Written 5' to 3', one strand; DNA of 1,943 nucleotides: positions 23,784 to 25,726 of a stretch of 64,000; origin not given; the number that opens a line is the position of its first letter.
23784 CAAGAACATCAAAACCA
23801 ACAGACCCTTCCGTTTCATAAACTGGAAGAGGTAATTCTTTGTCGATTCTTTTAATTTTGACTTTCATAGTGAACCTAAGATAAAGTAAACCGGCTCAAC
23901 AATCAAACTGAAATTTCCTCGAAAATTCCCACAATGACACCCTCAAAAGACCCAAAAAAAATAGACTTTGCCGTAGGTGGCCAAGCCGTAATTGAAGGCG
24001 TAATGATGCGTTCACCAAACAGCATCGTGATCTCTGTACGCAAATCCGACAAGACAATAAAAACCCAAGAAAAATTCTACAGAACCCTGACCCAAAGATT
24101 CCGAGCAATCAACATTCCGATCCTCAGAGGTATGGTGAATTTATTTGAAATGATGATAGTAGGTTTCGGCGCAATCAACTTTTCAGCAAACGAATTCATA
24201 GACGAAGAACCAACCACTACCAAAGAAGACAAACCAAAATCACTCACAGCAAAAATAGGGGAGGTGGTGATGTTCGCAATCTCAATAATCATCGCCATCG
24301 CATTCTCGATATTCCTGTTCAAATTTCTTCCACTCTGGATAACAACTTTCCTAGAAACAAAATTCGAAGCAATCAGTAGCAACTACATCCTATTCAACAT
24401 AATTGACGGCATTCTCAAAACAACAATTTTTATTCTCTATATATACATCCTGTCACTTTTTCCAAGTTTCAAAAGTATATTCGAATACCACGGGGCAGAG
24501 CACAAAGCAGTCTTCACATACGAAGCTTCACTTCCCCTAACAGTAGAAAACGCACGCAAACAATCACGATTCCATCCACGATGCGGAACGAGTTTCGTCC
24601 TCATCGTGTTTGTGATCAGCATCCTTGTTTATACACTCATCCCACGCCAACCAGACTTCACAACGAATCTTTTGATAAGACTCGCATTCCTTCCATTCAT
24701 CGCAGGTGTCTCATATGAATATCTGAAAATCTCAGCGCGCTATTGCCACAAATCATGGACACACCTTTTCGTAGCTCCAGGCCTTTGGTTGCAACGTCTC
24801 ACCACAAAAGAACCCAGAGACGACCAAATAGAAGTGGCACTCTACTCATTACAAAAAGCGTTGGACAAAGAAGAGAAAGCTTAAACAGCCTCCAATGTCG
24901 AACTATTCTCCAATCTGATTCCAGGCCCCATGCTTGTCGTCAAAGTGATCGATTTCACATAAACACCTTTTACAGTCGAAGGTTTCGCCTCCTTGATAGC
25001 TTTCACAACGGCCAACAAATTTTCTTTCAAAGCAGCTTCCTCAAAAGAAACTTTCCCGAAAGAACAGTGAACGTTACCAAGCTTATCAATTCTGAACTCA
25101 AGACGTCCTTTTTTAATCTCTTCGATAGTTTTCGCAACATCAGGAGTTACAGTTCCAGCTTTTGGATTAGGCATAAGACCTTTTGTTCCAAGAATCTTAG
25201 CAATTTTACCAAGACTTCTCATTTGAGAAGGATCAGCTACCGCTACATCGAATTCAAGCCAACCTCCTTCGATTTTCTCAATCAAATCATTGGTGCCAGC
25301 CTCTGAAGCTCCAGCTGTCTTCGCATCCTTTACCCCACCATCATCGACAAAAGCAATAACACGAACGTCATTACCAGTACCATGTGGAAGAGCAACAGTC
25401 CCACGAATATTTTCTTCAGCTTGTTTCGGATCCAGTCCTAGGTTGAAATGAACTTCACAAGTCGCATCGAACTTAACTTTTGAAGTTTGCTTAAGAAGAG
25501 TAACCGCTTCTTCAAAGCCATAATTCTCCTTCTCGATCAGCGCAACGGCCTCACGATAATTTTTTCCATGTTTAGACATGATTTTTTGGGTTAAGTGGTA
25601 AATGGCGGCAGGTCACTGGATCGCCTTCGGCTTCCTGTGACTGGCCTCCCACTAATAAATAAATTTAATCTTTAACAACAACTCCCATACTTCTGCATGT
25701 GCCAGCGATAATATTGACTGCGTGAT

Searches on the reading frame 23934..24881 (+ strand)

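Call 7: search_protein_families(library=pfam, proteins=[window:23934-24881:+], max_evalue=0.01)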
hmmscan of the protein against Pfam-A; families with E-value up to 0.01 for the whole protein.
window:23934-24881:+ (316 aa): 1 family
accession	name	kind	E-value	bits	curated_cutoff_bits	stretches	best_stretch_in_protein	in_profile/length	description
PF07136.16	DUF1385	-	1.7e-79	266.7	22.1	1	61-311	1-226/227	Protein of unknown function (DUF1385)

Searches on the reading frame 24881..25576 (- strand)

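Call 7: search_protein_families(library=pfam, proteins=[window:24881-25576:-], max_evalue=0.01)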
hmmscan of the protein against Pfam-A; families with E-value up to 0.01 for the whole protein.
window:24881-25576:- (231 aa): 1 family
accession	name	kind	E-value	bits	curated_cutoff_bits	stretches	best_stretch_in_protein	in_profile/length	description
PF00687.26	Ribosomal_L1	-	3e-61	206.9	32.2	1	28-218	1-198/198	Ribosomal protein L1p/L10e family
